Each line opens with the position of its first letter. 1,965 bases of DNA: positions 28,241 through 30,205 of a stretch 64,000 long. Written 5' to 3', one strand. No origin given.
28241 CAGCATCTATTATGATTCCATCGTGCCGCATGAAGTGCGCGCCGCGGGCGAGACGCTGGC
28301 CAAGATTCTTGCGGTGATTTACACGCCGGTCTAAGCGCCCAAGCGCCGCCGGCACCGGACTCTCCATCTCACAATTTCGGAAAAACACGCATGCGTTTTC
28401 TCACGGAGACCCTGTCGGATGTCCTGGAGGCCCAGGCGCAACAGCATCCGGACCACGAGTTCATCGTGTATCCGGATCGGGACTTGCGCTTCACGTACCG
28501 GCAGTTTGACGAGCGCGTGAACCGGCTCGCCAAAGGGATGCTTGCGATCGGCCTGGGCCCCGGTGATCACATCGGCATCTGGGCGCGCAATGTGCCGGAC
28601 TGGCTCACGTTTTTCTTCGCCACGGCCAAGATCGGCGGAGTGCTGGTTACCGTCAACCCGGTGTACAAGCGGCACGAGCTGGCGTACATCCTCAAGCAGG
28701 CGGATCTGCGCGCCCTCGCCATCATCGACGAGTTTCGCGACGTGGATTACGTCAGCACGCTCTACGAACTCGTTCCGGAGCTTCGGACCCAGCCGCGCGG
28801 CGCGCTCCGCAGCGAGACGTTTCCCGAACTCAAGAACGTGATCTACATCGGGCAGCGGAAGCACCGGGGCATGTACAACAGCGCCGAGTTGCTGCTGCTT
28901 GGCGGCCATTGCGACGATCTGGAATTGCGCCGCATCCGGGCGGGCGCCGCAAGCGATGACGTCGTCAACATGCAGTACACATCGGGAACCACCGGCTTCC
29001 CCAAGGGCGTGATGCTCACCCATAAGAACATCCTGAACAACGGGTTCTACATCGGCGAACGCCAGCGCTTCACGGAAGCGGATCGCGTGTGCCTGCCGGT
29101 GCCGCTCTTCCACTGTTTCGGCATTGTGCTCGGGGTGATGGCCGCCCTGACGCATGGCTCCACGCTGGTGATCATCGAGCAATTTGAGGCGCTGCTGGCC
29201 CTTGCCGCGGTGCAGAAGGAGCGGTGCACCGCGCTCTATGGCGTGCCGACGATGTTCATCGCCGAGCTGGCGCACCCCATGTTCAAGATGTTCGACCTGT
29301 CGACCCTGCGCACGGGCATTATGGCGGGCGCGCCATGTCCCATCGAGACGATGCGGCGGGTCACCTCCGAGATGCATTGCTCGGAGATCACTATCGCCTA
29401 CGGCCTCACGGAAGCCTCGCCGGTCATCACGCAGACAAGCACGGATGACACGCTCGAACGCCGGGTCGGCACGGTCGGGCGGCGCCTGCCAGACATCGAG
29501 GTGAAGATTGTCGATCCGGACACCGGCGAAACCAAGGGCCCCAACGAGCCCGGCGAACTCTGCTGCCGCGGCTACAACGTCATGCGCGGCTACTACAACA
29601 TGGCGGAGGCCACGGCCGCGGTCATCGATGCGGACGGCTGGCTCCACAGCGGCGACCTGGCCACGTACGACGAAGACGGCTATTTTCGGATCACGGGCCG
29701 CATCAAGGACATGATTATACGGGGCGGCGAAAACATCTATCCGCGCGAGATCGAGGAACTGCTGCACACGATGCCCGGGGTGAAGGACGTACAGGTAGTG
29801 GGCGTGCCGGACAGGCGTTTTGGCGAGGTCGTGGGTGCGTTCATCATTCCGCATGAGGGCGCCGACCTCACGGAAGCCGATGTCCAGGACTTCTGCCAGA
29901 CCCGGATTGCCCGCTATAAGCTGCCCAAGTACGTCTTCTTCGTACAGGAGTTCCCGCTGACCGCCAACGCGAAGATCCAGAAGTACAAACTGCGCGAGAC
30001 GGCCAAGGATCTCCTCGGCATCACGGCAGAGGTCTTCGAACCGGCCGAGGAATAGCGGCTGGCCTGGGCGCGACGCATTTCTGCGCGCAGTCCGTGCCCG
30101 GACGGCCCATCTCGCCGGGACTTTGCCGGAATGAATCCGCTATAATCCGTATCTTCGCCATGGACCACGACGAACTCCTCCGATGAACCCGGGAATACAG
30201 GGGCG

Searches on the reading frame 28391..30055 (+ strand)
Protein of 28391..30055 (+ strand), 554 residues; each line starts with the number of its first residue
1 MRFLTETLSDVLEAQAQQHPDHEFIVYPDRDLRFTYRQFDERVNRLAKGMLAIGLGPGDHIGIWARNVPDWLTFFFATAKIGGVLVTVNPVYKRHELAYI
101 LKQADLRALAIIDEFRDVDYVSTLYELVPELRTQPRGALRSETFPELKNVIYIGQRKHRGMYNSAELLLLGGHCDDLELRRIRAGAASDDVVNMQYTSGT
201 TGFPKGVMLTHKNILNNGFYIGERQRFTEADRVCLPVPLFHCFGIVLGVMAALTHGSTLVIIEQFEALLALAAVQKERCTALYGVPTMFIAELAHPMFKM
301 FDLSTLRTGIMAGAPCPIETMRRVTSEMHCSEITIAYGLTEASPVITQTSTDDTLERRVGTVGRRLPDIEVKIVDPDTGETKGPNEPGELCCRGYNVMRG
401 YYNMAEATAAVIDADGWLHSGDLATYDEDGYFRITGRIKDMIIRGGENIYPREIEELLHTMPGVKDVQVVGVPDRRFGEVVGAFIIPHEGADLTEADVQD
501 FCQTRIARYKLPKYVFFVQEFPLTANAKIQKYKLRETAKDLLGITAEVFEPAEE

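Call 76: search_protein_families(library=pfam, proteins=[window:28391-30055:+], max_evalue=0.000001)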
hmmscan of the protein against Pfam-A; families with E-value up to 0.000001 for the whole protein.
window:28391-30055:+ (554 aa): 2 families
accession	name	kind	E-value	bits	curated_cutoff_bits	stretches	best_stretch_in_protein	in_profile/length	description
PF00501.34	AMP-binding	-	6.5e-105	351.5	29.9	1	12-402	1-384/384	AMP-binding enzyme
PF13193.12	AMP-binding_C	-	1.3e-18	68.2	24.5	1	453-528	1-76/76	AMP-binding enzyme C-terminal domain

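Call 77: find_homologous_proteins(query=window:28391-30055:+, max_evalue=1e-50)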
Query window:28391-30055:+ (554 aa): 8000 proteins with E <= 1e-50 among 8000 candidates; the best 120 are listed.
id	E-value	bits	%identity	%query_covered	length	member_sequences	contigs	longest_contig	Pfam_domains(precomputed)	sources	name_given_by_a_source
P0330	0.0e+0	1276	100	100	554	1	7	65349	PF00501.35,PF13193.13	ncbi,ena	-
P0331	0.0e+0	1110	86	99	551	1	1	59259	PF00501.35,PF13193.13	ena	-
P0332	0.0e+0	1032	79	99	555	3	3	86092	PF00501.35,PF13193.13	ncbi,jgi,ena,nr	ncbi:MAG TPA: AMP-binding protein [Candidatus Hydrogenedentes bacterium]|nr:AMP-binding protein [Can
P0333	0.0e+0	1028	79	99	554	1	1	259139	PF00501.35,PF13193.13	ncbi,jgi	-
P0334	3.4e-297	1004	79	97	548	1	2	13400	PF00501.35,PF13193.13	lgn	-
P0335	9.1e-296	1000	79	97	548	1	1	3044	PF00501.35,PF13193.13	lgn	-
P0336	9.0e-288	973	75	100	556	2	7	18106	PF00501.35,PF13193.13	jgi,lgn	jgi:fatty-acyl-CoA synthase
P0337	9.1e-287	970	75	100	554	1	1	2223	PF00501.35,PF13193.13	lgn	-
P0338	7.1e-286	967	74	100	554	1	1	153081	PF00501.35,PF13193.13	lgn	-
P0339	2.3e-285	965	74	99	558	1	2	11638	PF00501.35,PF13193.13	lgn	-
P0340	6.5e-282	954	74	99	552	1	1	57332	PF00501.35,PF13193.13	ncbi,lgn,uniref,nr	ncbi:fatty-acyl-CoA synthase [Geothermobacter ehrlichii]|uniref:Fatty-acyl-CoA synthase n=1 Tax=Geot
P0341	8.3e-281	950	73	100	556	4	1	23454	PF00501.35,PF13193.13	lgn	-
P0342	5.5e-280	948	72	99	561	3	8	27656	PF00501.35,PF13193.13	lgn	-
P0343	7.9e-279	944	73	97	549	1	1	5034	PF00501.35,PF13193.13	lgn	-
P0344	8.0e-279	944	73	97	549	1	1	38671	PF00501.35,PF13193.13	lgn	-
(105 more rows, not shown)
